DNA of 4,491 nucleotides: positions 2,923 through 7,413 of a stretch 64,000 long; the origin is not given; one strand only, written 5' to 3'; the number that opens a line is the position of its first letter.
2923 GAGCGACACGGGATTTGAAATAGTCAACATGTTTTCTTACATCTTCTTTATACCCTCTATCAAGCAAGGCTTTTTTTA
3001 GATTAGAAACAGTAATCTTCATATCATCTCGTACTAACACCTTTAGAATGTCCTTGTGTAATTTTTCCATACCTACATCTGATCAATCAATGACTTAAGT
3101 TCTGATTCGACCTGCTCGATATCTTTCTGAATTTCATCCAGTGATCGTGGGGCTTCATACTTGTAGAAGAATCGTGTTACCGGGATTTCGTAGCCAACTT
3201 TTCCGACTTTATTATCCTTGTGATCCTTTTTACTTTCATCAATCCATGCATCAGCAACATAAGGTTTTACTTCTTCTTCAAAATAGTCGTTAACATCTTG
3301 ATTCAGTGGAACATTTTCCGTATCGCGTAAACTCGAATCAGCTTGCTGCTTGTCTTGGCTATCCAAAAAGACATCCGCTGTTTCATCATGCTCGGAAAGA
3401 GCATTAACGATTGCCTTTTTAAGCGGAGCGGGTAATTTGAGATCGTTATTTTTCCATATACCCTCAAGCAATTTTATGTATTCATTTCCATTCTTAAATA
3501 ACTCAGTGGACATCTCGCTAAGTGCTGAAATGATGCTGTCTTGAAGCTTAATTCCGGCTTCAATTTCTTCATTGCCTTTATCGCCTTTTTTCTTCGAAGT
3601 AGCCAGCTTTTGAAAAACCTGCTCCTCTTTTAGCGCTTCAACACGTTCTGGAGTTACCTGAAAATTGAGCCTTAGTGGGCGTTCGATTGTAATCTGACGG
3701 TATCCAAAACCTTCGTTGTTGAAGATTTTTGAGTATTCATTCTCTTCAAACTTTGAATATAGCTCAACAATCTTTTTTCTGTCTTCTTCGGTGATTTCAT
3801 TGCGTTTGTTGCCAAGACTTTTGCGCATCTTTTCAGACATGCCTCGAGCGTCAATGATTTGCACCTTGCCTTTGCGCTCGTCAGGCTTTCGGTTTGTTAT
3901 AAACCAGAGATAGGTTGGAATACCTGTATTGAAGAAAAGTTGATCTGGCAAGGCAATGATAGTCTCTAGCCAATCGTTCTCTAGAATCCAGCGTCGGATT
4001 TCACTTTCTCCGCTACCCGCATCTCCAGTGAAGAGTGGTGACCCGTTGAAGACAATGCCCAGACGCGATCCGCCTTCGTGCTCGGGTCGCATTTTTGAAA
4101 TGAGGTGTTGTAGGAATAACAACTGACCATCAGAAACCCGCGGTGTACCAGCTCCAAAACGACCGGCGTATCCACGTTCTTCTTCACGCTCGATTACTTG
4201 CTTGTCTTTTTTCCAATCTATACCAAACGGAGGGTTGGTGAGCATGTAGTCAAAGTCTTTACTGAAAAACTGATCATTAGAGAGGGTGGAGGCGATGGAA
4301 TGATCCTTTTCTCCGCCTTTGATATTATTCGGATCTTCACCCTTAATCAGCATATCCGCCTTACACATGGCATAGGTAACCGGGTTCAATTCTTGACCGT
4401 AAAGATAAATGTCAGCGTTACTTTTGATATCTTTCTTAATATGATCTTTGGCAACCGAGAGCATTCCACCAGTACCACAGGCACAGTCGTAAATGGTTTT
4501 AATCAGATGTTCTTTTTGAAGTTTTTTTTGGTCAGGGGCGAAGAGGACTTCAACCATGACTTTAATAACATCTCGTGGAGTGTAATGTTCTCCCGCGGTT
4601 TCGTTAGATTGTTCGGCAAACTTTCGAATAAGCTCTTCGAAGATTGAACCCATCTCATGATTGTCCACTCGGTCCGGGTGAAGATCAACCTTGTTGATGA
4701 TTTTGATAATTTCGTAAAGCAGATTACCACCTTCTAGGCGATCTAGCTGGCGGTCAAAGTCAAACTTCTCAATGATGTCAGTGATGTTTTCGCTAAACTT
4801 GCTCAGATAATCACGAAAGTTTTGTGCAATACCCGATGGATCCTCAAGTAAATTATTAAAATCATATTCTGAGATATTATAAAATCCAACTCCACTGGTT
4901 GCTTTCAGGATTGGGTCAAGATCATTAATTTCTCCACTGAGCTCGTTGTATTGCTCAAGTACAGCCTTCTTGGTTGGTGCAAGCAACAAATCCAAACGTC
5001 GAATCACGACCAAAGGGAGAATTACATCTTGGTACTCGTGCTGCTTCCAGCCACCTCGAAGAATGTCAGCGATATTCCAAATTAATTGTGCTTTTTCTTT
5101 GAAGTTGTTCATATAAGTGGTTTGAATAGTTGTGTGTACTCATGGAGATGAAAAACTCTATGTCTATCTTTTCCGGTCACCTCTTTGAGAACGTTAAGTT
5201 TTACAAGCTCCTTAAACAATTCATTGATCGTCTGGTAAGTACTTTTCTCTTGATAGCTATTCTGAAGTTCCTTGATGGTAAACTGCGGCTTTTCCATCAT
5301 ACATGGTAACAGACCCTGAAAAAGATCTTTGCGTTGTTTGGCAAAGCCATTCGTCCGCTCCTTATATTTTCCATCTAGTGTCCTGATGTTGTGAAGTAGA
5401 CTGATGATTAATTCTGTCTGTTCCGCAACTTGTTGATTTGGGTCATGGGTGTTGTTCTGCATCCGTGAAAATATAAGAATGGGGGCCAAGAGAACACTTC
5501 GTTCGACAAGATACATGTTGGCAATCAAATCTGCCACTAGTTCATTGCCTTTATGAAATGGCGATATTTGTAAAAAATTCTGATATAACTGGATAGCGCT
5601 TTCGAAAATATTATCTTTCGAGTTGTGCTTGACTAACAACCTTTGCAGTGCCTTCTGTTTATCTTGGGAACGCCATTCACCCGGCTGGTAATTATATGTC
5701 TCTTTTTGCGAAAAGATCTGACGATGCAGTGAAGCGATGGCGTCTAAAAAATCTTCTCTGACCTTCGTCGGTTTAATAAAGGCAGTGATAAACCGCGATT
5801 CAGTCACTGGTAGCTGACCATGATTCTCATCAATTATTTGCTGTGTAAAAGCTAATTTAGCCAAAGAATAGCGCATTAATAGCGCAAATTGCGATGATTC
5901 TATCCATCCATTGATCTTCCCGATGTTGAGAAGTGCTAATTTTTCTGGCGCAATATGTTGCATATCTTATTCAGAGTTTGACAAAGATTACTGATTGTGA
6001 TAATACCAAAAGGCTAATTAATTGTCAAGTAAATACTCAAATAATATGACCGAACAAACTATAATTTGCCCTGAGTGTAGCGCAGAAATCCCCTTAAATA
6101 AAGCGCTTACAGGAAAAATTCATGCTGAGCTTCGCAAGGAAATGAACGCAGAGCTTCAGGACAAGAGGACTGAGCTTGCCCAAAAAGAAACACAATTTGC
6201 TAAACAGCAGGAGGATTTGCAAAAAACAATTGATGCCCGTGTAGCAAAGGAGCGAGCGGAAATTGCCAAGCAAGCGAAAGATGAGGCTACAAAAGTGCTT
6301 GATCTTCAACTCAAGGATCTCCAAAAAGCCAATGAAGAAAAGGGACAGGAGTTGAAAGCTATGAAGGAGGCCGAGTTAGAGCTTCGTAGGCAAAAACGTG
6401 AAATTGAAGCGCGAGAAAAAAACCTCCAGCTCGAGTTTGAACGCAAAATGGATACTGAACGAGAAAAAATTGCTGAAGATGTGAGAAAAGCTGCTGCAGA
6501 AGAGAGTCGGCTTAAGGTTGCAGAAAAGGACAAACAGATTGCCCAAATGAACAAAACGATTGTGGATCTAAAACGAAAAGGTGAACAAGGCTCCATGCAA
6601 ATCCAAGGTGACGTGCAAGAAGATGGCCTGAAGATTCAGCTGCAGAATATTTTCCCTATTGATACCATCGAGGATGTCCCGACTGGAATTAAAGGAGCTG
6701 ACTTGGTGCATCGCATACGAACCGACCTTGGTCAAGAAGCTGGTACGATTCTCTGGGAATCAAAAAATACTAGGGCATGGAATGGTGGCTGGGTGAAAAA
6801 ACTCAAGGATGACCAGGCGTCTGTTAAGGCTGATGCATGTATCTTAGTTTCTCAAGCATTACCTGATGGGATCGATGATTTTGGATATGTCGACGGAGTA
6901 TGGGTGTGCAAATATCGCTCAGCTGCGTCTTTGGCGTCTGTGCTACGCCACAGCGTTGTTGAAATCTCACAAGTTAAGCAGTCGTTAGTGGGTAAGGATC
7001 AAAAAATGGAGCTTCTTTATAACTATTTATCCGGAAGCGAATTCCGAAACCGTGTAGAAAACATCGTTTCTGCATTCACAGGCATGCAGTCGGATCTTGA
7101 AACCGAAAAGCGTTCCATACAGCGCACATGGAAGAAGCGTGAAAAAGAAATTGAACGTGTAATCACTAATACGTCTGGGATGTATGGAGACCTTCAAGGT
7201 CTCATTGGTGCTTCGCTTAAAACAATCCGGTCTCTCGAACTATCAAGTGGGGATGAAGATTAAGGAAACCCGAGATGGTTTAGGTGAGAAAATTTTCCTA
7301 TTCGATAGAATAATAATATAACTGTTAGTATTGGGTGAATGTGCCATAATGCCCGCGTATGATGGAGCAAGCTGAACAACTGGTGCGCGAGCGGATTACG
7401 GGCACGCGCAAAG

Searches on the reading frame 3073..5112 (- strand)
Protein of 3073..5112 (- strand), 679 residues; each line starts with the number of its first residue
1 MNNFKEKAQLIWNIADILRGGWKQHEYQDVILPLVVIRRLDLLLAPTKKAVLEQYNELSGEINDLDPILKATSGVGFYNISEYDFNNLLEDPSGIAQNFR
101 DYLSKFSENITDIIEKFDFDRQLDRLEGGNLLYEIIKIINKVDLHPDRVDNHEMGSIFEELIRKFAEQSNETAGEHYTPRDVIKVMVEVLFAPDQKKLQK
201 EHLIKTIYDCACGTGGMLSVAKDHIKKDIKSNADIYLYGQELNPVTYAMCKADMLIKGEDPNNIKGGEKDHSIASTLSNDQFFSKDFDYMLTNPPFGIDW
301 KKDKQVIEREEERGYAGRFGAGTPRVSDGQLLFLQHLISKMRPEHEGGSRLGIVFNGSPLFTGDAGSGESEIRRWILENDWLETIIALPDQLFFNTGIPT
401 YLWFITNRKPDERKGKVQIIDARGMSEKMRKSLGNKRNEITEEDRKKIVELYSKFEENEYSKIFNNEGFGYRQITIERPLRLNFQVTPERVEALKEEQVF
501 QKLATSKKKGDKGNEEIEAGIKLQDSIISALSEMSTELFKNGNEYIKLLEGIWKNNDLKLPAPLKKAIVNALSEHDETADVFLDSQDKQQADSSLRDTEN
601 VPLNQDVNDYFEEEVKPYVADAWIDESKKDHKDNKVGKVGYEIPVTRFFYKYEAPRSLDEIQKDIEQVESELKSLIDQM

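Call 3: search_protein_families(library=pfam, proteins=[window:3073-5112:-], max_evalue=0.1)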
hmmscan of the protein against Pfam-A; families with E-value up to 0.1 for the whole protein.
window:3073-5112:- (679 aa): 4 families
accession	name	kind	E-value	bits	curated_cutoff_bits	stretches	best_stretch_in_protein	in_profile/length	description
PF02384.22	N6_Mtase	-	2.3e-66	224.7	20.4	1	151-463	3-284/311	N-6 DNA Methylase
PF12161.14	HsdM_N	-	2.4e-23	83.7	24.5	1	9-139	3-135/135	HsdM N-terminal domain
PF07669.17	Eco57I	-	0.0015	19.1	25.3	1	247-392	13-170/171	Eco57I restriction-modification methylase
PF05175.20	MTS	-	0.047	13.8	23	0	204-308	32-120/170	Methyltransferase small domain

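Call 4: search_protein_families(library=ncbifam, proteins=[window:3073-5112:-], max_evalue=0.1)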
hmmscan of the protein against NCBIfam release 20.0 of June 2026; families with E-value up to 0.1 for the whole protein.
window:3073-5112:- (679 aa): 2 families
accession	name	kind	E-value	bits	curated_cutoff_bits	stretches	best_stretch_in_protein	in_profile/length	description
TIGR00497.1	hsdM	equivalog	1.3e-30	106.6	242.75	1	134-467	159-471/515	type I restriction-modification system subunit M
NF047738.1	antiphage_MADS2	equivalog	1.6e-17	63.1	720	2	154-235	294-363/654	methylation-associated defense system DNA methyltransferase MAD2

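Call 6: search_protein_families(library=padloc, proteins=[window:3073-5112:-], max_evalue=0.1)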
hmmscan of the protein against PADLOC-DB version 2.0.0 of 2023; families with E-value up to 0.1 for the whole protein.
window:3073-5112:- (679 aa): 27 families (the best 25 are shown)
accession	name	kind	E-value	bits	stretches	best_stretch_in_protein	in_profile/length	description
PDLC03029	MTase_I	-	4.1e-277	919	1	2-678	4-658/661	Type I methyltransferase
PDLC03022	MTase_I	-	2.9e-53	179.4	1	7-467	6-459/857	Type I methyltransferase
PDLC03031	MTase_I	-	1.4e-50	170.4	1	11-467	12-469/834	Type I methyltransferase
PDLC03027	MTase_I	-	1.5e-46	157.3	1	10-467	11-422/810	Type I methyltransferase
PDLC03019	MTase_I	-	2.8e-45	153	1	152-497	148-463/932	Type I methyltransferase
PDLC03035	MTase_I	-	9e-45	151.3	1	8-556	11-531/653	Type I methyltransferase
PDLC03026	MTase_I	-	2.5e-40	137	1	83-462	54-407/487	Type I methyltransferase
PDLC03021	MTase_I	-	6.3e-40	135.4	1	114-519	107-487/491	Type I methyltransferase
PDLC03038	MTase_I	-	4.3e-35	118.8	1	10-455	12-423/896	Type I methyltransferase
PDLC03039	MTase_I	-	2.2e-33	113.3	1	124-475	120-442/708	Type I methyltransferase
PDLC03240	MTase_II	-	9.6e-32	108.4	1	11-503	12-477/511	Type II methyltransferase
PDLC03028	MTase_I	-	5.5e-30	102.2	1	7-461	729-1169/1236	Type I methyltransferase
PDLC03025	MTase_I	-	3.7e-29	99.8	1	119-410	109-374/569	Type I methyltransferase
PDLC03033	MTase_I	-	1.6e-28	98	1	155-464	183-474/541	Type I methyltransferase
PDLC03032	MTase_I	-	1.7e-27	93.9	1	110-454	90-410/1001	Type I methyltransferase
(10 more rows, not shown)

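Call 56: search_dna_similar(query=window:3073-5112:-, collection=plasmids, mode=protein, max_rows=15)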
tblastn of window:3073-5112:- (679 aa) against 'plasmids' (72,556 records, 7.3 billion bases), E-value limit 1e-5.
Records with a match: 3352; places in all: 3523; records where one place covers at least 80% of the query: 803.
Best place of each record, by identity: <60% 3352.
By first word of the organism name: Klebsiella 1168; Escherichia 761; Enterococcus 256; Acinetobacter 117; Lactococcus 84; Enterobacter 54; Lactiplantibacillus 49; Streptomyces 38; Vibrio 37; Citrobacter 29; and 230 more.
By predicted mobility (MOB-suite, as given by PLSDB): conjugative 1479; non-mobilizable 1259; mobilizable 614.
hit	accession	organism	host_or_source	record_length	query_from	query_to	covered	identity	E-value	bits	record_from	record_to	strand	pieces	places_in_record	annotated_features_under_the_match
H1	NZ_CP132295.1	Natronococcus sp. AD-5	cell culture,sediment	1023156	1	679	100%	49.4%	0e+0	667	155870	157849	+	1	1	record has no annotation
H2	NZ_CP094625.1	Bacillus thuringiensis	whole organism,soil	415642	1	652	96%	51.4%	0e+0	645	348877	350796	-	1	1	none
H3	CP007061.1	Halobacterium sp. DL1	-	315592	1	679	100%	48.2%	0e+0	672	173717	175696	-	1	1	DNA methyltransferase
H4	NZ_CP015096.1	Salipiger abyssi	single cell,marine seawater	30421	10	679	99%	48.8%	0e+0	632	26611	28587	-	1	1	class I SAM-dependent DNA methyltransferase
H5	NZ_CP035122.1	Halorussus pelagicus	pure culture,salted brown alga Laminaria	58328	1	679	100%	47.2%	0e+0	641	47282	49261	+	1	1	class I SAM-dependent DNA methyltransferase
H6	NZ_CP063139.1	Francisella philomiragia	Homo sapiens,soft tissue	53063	8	679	99%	47.6%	0e+0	635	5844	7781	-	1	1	class I SAM-dependent DNA methyltransferase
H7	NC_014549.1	Glutamicibacter arilaitensis Re117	-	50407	3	679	100%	47.2%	0e+0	598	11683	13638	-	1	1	class I SAM-dependent DNA methyltransferase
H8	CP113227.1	Pseudomonadaceae bacterium T75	Pig,fecal sample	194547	3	679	100%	46.9%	0e+0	615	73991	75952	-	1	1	class I SAM-dependent DNA methyltransferase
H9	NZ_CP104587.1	Pseudomonas aeruginosa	Homo sapiens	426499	3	679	100%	46.8%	0e+0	613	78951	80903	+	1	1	class I SAM-dependent DNA methyltransferase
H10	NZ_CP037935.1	Marinobacter sp. JH2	whole organism,Water from the baltic sea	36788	2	679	100%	46.7%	0e+0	632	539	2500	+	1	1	class I SAM-dependent DNA methyltransferase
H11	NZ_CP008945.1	Corynebacterium atypicum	Homo sapiens,unknown human clinical ...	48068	9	678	99%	47.2%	0e+0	618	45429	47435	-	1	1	class I SAM-dependent DNA methyltransferase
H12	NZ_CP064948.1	Pseudomonas fulva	Homo sapiens,pleural fluid,pleural ...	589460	3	679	100%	46.6%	0e+0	620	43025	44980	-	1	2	class I SAM-dependent DNA methyltransferase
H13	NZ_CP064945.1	Pseudomonas fulva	Homo sapiens,bile specimen,bile ...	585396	3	679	100%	46.6%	0e+0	620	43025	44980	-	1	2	class I SAM-dependent DNA methyltransferase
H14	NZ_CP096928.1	Pseudomonas aeruginosa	Homo sapiens,flegm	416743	3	679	100%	46.6%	0e+0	620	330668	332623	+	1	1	class I SAM-dependent DNA methyltransferase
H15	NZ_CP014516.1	Frondihabitans sp. PAMC 28766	Himantormia,single cell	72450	8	679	99%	46.9%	5e-171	629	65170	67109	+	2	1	none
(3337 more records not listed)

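Call 57: get_annotated_region(hit=H6, flank=8000)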
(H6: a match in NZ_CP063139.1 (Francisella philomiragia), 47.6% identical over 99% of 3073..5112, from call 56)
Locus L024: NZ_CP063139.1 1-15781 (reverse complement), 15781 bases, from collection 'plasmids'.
description: Francisella philomiragia strain 18844 plasmid unnamed, complete sequence
organism: Francisella philomiragia (NCBI taxid 28110)
taxonomy: Bacteria; Pseudomonadota; Gammaproteobacteria; Thiotrichales; Francisellaceae; Francisella; Francisella philomiragia
host: -; source: Homo sapiens,soft tissue; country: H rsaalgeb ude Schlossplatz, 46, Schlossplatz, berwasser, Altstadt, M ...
typing (MOB-suite, as given by PLSDB): non-mobilizable
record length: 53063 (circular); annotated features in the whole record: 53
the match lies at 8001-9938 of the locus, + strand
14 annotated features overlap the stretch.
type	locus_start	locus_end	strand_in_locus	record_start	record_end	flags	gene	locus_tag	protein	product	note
CDS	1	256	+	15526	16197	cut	-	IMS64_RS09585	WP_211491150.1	HEPN domain-containing protein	-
CDS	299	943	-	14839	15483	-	-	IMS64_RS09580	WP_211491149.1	S24 family peptidase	-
CDS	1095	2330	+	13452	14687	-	-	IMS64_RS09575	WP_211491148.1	DNA polymerase IV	-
CDS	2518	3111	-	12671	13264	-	-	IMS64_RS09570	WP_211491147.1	class I SAM-dependent methyltransferase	-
CDS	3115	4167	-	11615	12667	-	-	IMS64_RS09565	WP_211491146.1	HNH endonuclease domain-containing protein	-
CDS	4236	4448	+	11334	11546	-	-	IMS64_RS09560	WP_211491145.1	hypothetical protein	-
CDS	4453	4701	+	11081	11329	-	-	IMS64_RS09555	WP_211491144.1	hypothetical protein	-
CDS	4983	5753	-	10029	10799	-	-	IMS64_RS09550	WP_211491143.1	hypothetical protein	-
CDS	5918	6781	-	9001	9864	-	-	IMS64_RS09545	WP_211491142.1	ParB/RepB/Spo0J family partition protein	GO:0007059 - chromosome segregation [Evidence IEA]; GO:0000910 - cytokinesis [Evidence IEA]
CDS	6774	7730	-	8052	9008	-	-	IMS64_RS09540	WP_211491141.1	ParA family protein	-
CDS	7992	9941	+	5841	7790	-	-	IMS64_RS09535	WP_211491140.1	class I SAM-dependent DNA methyltransferase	-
CDS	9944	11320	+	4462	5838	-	-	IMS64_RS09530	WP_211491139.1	RNA-binding domain-containing protein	-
CDS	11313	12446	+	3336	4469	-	-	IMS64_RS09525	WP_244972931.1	restriction endonuclease subunit S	GO:0006304 - DNA modification [Evidence IEA]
CDS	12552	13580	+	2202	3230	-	-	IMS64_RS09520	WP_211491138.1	PDDEXK nuclease domain-containing protein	-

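Call 58: get_annotated_region(hit=H9, flank=8000)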
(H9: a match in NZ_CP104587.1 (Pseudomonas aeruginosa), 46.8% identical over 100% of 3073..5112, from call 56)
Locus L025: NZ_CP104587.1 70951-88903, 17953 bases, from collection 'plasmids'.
description: Pseudomonas aeruginosa strain WTJH6 plasmid pWTJH6, complete sequence
organism: Pseudomonas aeruginosa (NCBI taxid 287)
taxonomy: Bacteria; Pseudomonadota; Gammaproteobacteria; Pseudomonadales; Pseudomonadaceae; Pseudomonas; Pseudomonas aeruginosa
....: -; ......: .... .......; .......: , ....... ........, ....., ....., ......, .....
typing (MOB-suite, as given by PLSDB): non-mobilizable; replicon rep_cluster_1115; mating-pair formation MPF_I
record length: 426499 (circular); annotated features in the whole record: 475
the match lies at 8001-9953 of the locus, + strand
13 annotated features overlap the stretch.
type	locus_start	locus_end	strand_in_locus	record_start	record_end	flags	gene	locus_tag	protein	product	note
CDS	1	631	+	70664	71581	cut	-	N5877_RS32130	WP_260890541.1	phosphoadenosine phosphosulfate reductase family protein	-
CDS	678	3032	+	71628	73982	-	-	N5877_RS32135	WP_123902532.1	site-specific integrase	-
CDS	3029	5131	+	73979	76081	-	-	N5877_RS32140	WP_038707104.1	site-specific integrase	GO:0015074 - DNA integration [Evidence IEA]; GO:0006310 - DNA recombination [Evidence IEA]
CDS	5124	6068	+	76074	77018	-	-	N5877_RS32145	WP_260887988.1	hypothetical protein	-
CDS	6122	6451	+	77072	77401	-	-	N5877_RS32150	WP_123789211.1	hypothetical protein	-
CDS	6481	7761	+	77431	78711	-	-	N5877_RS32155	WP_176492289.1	site-specific integrase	-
CDS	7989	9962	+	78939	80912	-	-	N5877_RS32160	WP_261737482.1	class I SAM-dependent DNA methyltransferase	-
CDS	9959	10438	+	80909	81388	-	-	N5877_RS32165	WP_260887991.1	restriction endonuclease subunit S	GO:0006304 - DNA modification [Evidence IEA]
CDS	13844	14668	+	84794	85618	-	phnC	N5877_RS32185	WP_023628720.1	phosphonate ABC transporter ATP-binding protein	GO:0015716 - organic phosphonate transport [Evidence IEA]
CDS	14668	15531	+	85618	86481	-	phnD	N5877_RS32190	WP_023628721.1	phosphate/phosphite/phosphonate ABC transporter substrate-binding protein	-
CDS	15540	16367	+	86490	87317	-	phnE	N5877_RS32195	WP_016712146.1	phosphonate ABC transporter, permease protein PhnE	GO:0015716 - organic phosphonate transport [Evidence IEA]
CDS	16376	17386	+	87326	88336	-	ptxD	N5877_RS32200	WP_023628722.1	phosphonate dehydrogenase PtxD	-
CDS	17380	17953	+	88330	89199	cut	-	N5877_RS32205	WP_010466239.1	LysR family transcriptional regulator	-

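Call 59: get_annotated_region(hit=H10, flank=8000)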
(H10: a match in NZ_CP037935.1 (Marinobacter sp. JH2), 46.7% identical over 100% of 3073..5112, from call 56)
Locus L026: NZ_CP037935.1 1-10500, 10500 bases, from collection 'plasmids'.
description: Marinobacter sp. JH2 strain sp. plasmid p36788, complete sequence
organism: Marinobacter sp. JH2 (NCBI taxid 2547598)
taxonomy: Bacteria; Pseudomonadota; Gammaproteobacteria; Pseudomonadales; Marinobacteraceae; Marinobacter; Marinobacter sp. JH2
host: -; source: whole organism,Water from the baltic sea; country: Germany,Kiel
typing (MOB-suite, as given by PLSDB): mobilizable; relaxase MOBP
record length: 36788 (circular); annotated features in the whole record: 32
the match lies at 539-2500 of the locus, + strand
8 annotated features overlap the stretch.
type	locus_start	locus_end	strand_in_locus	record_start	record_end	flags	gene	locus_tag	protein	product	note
CDS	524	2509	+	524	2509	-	-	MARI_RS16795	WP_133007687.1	class I SAM-dependent DNA methyltransferase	-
CDS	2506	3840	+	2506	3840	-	-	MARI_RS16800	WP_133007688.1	restriction endonuclease subunit S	-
CDS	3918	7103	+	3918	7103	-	-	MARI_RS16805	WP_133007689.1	type I restriction endonuclease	GO:0006304 - DNA modification [Evidence IEA]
CDS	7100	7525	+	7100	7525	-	-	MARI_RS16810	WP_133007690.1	hypothetical protein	-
CDS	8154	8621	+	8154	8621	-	-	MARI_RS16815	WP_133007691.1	helix-turn-helix domain-containing protein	-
CDS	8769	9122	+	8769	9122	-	-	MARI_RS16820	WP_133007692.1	type II toxin-antitoxin system RelE/ParE family toxin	-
CDS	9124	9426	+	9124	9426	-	-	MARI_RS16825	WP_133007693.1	helix-turn-helix domain-containing protein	-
CDS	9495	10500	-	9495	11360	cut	-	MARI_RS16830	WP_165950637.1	relaxase/mobilization nuclease domain-containing protein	-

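Call 62: list_cluster_members(proteins=[P0001, P0021, P0022, window:3073-5112:-])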
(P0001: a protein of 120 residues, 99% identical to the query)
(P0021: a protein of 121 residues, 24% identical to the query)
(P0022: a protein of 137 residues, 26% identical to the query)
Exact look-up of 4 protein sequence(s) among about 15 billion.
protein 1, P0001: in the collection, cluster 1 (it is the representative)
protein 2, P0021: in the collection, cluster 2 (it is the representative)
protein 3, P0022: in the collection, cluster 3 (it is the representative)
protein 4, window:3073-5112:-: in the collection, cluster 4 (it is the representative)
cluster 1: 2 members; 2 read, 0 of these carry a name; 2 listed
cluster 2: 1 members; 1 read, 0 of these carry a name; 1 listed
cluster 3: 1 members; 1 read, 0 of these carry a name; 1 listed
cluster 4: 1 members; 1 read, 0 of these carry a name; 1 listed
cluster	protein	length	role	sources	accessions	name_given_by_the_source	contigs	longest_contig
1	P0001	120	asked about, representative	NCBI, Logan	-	-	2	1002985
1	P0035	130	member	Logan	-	-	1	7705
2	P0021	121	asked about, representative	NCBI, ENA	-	-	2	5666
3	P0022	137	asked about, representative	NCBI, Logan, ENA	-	-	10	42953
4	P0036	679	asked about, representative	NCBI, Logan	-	-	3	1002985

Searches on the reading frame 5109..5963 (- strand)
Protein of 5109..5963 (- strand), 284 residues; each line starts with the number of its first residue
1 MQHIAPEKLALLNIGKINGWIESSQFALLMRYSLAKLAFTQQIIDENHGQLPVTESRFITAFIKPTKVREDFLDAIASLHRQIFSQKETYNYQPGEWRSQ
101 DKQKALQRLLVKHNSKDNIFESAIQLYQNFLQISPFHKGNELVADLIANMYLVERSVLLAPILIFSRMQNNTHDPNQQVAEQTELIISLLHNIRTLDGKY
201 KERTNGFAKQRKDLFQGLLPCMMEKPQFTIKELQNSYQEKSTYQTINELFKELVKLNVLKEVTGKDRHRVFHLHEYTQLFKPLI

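Call 3: search_protein_families(library=pfam, proteins=[window:5109-5963:-], max_evalue=0.1)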
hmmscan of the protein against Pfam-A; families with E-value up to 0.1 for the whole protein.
window:5109-5963:- (284 aa): 1 family
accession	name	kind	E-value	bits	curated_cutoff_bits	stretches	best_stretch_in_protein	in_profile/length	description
PF02661.23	Fic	-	9.2e-06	26.9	24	1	79-152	10-93/93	Fic/DOC family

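Call 4: search_protein_families(library=ncbifam, proteins=[window:5109-5963:-], max_evalue=0.1)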
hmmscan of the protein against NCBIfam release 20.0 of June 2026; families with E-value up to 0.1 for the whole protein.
window:5109-5963:- (284 aa): 2 families
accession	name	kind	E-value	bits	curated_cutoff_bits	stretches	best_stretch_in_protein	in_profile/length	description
NF046030.1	ProtAdlyltaseSoFic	equivalog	8.2e-09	34.9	550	2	93-168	153-227/361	protein adenylyltransferase Fic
TIGR02613.1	mob_myst_B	hypoth_equivalog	0.077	12.9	124.4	0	121-154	110-143/186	mobile mystery protein B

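Call 6: search_protein_families(library=padloc, proteins=[window:5109-5963:-], max_evalue=0.1)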
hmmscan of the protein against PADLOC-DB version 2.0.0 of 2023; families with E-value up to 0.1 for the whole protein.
window:5109-5963:- (284 aa): 2 families
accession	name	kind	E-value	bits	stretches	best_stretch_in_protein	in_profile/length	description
PDLC03963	SoFic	-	1.4e-14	52.3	2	178-280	259-358/361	-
PDLC04836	PDC-S04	-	8.2e-05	19.9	1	99-208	133-238/244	-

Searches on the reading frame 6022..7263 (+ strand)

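Call 3: search_protein_families(library=pfam, proteins=[window:6022-7263:+], max_evalue=0.1)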
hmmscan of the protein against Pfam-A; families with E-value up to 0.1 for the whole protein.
window:6022-7263:+ (413 aa): 1 family
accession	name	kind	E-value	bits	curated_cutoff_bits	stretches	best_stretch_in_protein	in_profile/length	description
PF09903.14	DUF2130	-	8.4e-68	228.8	26.7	1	164-408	3-253/255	Uncharacterized protein conserved in bacteria (DUF2130)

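Call 4: search_protein_families(library=ncbifam, proteins=[window:6022-7263:+], max_evalue=0.1)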
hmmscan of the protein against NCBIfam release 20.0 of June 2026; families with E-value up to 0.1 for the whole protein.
window:6022-7263:+ (413 aa): 2 families
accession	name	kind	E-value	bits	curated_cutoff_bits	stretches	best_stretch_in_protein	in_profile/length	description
NF002572.0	PRK02224.1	equivalog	0.0018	16.6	1087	1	16-405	454-693/888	DNA double-strand break repair ATPase Rad50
NF033930.1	pneumo_PspA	exception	0.01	14.6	850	1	26-195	156-325/659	pneumococcal surface protein A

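Call 6: search_protein_families(library=padloc, proteins=[window:6022-7263:+], max_evalue=0.1)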
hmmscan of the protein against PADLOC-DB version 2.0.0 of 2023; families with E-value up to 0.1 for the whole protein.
window:6022-7263:+ (413 aa): 1 family
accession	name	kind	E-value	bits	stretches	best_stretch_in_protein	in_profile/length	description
PDLC00647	ZorA3|ZorA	-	3.9e-05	20.3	1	26-384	312-565/780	MotA/ExbB/TolQ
